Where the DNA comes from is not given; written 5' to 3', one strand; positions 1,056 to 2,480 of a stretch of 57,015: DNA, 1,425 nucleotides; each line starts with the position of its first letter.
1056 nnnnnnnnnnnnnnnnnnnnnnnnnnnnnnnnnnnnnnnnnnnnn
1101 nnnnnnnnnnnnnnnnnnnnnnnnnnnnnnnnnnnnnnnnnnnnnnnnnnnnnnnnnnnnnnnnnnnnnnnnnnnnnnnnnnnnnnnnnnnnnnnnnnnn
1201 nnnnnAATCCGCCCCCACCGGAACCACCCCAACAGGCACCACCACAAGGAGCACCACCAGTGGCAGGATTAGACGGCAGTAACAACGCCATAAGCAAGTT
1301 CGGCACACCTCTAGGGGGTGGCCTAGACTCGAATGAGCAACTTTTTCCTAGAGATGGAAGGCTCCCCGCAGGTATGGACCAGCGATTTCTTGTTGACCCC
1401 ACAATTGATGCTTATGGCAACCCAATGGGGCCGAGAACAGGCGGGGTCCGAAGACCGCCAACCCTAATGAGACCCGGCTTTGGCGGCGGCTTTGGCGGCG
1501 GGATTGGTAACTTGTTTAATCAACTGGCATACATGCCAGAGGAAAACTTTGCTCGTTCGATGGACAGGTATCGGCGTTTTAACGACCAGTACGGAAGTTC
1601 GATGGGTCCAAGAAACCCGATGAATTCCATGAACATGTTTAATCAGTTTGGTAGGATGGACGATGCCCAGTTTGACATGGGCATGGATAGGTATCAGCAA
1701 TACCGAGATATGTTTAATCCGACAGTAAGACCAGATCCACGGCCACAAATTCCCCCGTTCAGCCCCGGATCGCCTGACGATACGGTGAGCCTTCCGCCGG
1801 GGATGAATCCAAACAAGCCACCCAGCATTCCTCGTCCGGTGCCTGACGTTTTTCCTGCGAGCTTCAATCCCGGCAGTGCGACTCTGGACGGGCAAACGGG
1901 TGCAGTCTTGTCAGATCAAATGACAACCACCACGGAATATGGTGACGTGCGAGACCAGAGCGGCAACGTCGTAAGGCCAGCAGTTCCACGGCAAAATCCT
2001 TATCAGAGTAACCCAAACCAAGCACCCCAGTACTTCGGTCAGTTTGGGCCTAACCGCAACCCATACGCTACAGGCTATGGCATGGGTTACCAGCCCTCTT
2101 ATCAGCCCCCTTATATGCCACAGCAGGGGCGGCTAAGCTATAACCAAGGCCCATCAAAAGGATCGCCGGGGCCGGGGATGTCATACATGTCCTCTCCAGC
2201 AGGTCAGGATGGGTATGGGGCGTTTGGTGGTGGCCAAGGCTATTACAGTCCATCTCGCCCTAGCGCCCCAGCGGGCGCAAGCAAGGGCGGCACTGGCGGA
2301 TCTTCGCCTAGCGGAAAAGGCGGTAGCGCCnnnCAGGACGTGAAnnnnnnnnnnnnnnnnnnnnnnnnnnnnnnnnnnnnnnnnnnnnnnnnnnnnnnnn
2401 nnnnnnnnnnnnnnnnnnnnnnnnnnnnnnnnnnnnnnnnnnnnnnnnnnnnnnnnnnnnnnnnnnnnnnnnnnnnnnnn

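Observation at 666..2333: Prion-like / FUS-like low-complexity protein encoded between terS and terL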

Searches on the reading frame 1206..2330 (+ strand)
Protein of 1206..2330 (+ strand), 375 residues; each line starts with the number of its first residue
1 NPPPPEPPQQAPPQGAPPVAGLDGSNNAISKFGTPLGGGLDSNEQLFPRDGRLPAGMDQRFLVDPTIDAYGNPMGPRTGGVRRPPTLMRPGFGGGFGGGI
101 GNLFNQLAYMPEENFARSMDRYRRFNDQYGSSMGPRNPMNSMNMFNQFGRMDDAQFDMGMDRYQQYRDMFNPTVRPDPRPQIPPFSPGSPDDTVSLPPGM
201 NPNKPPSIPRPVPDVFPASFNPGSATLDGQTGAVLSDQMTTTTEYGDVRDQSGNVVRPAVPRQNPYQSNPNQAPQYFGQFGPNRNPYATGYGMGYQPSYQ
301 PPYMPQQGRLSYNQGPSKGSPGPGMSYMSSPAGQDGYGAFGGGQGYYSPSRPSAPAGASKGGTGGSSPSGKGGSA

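Call 62: find_homologous_proteins(query=A4, max_evalue=0.001)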
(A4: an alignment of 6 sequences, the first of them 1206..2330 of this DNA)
Query A4 (6 sequences) (375 aa, profile of the alignment): 18 proteins with E <= 0.001 among 8000 candidates.
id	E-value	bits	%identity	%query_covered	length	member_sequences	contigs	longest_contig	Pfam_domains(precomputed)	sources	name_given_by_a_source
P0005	2.2e-193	661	65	91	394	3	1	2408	-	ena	-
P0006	4.9e-184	630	59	91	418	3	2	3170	-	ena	-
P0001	2.1e-174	599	100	100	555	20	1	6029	-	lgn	-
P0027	8.6e-135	468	45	58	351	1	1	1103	-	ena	-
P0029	1.3e-133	464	36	56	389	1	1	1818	-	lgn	-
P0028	3.0e-132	460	44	62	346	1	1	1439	-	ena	-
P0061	3.1e-113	397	42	58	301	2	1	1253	-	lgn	-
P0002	1.9e-109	385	62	80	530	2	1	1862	-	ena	-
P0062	1.4e-103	366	43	58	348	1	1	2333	-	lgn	-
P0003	5.1e-100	354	61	74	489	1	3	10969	-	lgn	-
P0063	8.7e-86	307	44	34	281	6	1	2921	-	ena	-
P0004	2.2e-67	246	69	26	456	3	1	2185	-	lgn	-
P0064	1.5e-21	96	59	20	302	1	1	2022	-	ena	-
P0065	7.4e-21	93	53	20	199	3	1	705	-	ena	-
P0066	8.8e-21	93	59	20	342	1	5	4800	-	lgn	-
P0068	3.7e-19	88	53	20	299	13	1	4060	-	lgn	-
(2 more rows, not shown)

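Call 64: find_encoding_contigs(protein=P0066, flank=6000, max_places=3)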
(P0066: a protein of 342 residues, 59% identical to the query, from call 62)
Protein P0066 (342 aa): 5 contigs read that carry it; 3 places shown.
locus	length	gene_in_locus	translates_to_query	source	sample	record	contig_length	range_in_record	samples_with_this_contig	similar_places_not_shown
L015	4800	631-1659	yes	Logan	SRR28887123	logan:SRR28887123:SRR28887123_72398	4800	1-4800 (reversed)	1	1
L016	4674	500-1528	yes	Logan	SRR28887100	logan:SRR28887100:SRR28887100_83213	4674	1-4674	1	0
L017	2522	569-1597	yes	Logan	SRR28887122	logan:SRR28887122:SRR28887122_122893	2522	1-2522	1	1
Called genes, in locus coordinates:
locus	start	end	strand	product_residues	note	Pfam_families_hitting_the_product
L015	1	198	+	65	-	?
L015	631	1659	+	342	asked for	-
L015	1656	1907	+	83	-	-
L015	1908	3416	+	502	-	PF17289:Terminase_6C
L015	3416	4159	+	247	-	PF05118:Asp_Arg_Hydrox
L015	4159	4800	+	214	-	?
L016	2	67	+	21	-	?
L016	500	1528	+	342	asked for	-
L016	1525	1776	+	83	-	-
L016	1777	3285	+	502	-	PF17289:Terminase_6C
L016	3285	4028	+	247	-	PF05118:Asp_Arg_Hydrox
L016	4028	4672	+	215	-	?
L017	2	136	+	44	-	?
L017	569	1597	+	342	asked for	-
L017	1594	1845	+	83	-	-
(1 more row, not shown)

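Call 65: find_encoding_contigs(protein=P0068, flank=6000, max_places=2)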
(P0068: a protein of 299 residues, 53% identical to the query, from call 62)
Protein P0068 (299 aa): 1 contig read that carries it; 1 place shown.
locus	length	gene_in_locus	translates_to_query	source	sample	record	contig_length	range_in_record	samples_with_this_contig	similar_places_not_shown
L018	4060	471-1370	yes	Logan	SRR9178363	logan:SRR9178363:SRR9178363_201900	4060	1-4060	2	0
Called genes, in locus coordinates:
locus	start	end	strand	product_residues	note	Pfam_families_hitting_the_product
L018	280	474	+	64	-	-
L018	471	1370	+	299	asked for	-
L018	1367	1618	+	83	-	-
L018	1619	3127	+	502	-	PF17289:Terminase_6C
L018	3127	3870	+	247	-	PF05118:Asp_Arg_Hydrox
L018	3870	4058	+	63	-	?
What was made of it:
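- In relatives it overlaps or abuts the next genes (calls 64, 65).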

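Call 71: search_protein_families(library=ncbifam, proteins=[window:1206-2330:+, P0066], max_evalue=0.1)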
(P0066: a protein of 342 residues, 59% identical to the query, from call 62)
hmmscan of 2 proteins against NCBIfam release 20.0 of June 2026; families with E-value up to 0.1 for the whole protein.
window:1206-2330:+ (375 aa): 0 families

P0066 (342 aa): 0 families

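Call 72: search_protein_families(library=padloc, proteins=[window:1206-2330:+, P0066], max_evalue=0.1)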
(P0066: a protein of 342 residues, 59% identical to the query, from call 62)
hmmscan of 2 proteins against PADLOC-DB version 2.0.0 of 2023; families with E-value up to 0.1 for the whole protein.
window:1206-2330:+ (375 aa): 0 families

P0066 (342 aa): 0 families

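Call 81: find_related_loci(query=A4, collection=viral_contigs, flank=10000)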
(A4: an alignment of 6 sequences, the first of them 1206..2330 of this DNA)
Query A4 (375 aa) in viral_contigs; peptide patterns used: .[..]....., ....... (x = any residue, [..] = any of these).
35 stretches matched a pattern; 3 encode a relative of the query (tblastn E <= 1e-3); 3 distinct loci.
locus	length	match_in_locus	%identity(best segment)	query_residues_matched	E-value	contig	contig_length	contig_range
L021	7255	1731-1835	55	272-310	3e-5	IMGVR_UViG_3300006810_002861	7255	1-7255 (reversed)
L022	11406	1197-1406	41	254-310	1e-4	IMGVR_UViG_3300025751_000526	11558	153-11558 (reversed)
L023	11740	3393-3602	41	254-310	1e-4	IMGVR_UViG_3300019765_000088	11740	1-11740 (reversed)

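Call 84: search_protein_families(library=pfam, proteins=[L021:927-2318:+, L023:2985-4208:+, L023:1972-2763:+, L021:2318-2569:+, P0066, P0062], max_evalue=0.1)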
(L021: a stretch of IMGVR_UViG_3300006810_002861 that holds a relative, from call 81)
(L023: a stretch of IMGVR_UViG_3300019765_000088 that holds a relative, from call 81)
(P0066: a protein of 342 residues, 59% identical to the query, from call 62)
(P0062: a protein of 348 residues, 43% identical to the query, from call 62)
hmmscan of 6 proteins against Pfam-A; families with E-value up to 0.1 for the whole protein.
L021:927-2318:+ (463 aa): 2 families
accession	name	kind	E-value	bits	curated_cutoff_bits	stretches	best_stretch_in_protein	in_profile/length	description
PF04297.20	UPF0122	-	0.0063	17.2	22.7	1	8-49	8-48/101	Putative helix-turn-helix protein, YlxM / p13 like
PF13946.11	DUF4214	-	0.046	14.2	23.2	0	129-151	24-46/72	Domain of unknown function (DUF4214)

L023:2985-4208:+ (407 aa): 1 family
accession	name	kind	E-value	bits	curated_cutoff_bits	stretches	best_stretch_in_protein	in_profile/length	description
PF13946.11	DUF4214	-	0.00033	21.1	23.2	1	8-40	24-56/72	Domain of unknown function (DUF4214)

L023:1972-2763:+ (263 aa): 0 families

L021:2318-2569:+ (83 aa): 0 families

P0066 (342 aa): 0 families

P0062 (348 aa): 0 families
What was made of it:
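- On DUF4214 (PF13946): Slot variants in relatives score 21.1 bits (L023) and 14.2 bits (L021) against a cut-off of 23.2 (call 84), so they are DUF4214-like at best.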

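Call 86: search_dna_similar(query=L023:1972-2763:+, collection=phages, mode=protein, max_rows=15, max_evalue=0.001)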
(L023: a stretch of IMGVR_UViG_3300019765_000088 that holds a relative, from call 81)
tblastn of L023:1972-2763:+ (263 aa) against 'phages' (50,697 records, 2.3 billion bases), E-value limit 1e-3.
Records with a match: 54; places in all: 54; records where one place covers at least 80% of the query: 51.
Best place of each record, by identity: <60% 54.
By first word of the organism name: Synechococcus 33; Cyanophage 9; Caudoviricetes 5; Prochlorococcus 2; Vibrio 2; Phage 1; Nitrosopumilaceae 1; Tenacibaculum 1.
By host as written in the record: Synechococcus sp. MW02 9; - 8; Synechococcus 8; Synechococcus sp. WH8102 8; Synechococcus sp. WH 7803 5; Synechococcus sp. 5; Synechococcus sp. WH7803 2; Synechococcus sp. WH8101 2; and 5 more.
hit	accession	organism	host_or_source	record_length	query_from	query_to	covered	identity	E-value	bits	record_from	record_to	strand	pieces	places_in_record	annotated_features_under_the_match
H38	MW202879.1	Caudoviricetes sp.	Manatee Spring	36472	7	263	98%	58.8%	3e-80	268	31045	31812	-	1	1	hypothetical protein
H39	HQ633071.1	Synechococcus phage S-SKS1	Synechococcus sp. WH7803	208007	15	262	94%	37.7%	7e-37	143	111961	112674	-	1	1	hypothetical protein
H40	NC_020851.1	Synechococcus phage S-SKS1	Synechococcus sp. WH7803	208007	15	262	94%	37.7%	7e-37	143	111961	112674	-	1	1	hypothetical protein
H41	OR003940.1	Phage DSL-LC05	Gammaproteobacteria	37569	1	241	92%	38.6%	6e-36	140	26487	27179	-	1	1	hypothetical protein | DNA binding protein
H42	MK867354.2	Synechococcus phage S-SCSM1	Synechococcus sp. WH 7803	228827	11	241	88%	40.2%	1e-31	128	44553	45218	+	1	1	virion protein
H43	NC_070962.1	Synechococcus phage S-SCSM1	Synechococcus sp. WH 7803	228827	11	241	88%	40.2%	1e-31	128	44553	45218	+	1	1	virion protein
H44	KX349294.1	Cyanophage S-RIM44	Synechococcus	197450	18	241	85%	39.9%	7e-38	146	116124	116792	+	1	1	hypothetical protein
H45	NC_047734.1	Cyanophage S-RIM44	Synechococcus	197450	18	241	85%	39.9%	7e-38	146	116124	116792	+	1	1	hypothetical protein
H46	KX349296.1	Cyanophage S-RIM44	Synechococcus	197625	18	241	85%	39.9%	7e-38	146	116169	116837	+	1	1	hypothetical protein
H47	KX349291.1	Cyanophage S-RIM44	Synechococcus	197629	18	241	85%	39.9%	7e-38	146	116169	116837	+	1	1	hypothetical protein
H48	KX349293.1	Cyanophage S-RIM44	Synechococcus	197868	18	241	85%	39.9%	7e-38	146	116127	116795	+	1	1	hypothetical protein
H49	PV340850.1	Synechococcus phage Sf-CH1b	Synechococcus sp. WH8102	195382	18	241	85%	38.8%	2e-37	145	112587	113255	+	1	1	hypothetical protein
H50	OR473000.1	Synechococcus phage S-CREM2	Synechococcus sp. CRE1902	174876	18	262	93%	32.5%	5e-25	109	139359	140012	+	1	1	hypothetical protein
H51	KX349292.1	Cyanophage S-RIM44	Synechococcus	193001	3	262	99%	30.3%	1e-19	94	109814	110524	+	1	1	hypothetical protein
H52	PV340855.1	Synechococcus phage Sf-FR1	Synechococcus sp. WH8102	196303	3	240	90%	33.1%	6e-19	92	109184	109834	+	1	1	hypothetical protein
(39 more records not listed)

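Call 87: search_dna_similar(query=L021:927-2318:+, collection=phages, mode=protein, max_rows=15, max_evalue=0.001)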
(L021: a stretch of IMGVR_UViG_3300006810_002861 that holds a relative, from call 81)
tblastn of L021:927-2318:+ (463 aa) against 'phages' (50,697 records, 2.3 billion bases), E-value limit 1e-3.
No match.

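Call 96: find_related_loci(query=A4, collection=metagenome_contigs, flank=6000)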
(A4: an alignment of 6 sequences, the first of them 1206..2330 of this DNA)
Query A4 (375 aa) in metagenome_contigs; peptide patterns used: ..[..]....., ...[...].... (x = any residue, [..] = any of these).
100 stretches matched a pattern; 4 encode a relative of the query (tblastn E <= 1e-3); 4 distinct loci.
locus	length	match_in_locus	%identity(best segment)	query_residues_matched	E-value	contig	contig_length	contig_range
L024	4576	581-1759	83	3-375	0e+0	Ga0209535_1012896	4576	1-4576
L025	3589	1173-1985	62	58-356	2e-91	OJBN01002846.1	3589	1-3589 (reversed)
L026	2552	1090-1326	53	99-176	5e-22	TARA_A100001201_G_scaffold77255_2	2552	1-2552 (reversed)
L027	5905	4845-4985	51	89-131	2e-8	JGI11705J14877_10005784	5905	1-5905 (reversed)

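Call 101: search_solved_structures(query=A4, max_evalue=10)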
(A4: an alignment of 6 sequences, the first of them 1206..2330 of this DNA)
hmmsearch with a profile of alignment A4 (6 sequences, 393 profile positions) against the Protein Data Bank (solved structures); distinct sequences matched with E-value up to 10: 0.

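Call 114: search_protein_families(library=phrogs, proteins=[L023:1972-2763:+, L021:2318-2569:+, L021:927-2318:+, L023:2985-4208:+, L027:4464-5423:+, L024:530-1762:+], max_evalue=0.01)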
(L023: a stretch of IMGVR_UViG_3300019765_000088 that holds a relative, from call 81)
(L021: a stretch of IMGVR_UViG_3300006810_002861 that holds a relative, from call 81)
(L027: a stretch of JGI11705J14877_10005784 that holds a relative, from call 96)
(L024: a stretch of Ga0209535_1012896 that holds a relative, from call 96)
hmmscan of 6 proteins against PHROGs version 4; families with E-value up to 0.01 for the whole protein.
L023:1972-2763:+ (263 aa): 1 family
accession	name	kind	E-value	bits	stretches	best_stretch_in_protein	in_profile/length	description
phrog_8198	-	unknown function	7.9e-54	183.7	1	17-262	39-262/262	-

L021:2318-2569:+ (83 aa): 2 families
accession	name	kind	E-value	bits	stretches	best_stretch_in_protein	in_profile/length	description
phrog_4590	-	unknown function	6.5e-22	78.8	1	3-77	10-84/100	-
phrog_6437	-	unknown function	1.7e-05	26.3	1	3-78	18-81/86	-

L021:927-2318:+ (463 aa): 0 families

L023:2985-4208:+ (407 aa): 0 families

L027:4464-5423:+ (319 aa): 0 families

L024:530-1762:+ (410 aa): 0 families

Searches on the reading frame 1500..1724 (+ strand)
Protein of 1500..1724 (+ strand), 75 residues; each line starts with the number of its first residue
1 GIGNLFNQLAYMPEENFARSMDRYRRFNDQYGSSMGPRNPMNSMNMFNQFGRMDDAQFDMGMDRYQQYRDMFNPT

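Call 102: search_solved_structures(query=window:1500-1724:+, max_evalue=10)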
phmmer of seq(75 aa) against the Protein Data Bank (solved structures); distinct sequences matched with E-value up to 10: 0.
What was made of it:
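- Closest known: FUS-family low-complexity domains of eukaryotic RNA-binding proteins. Different: This is an analogy of composition only; there is no homology (calls 101, 102).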
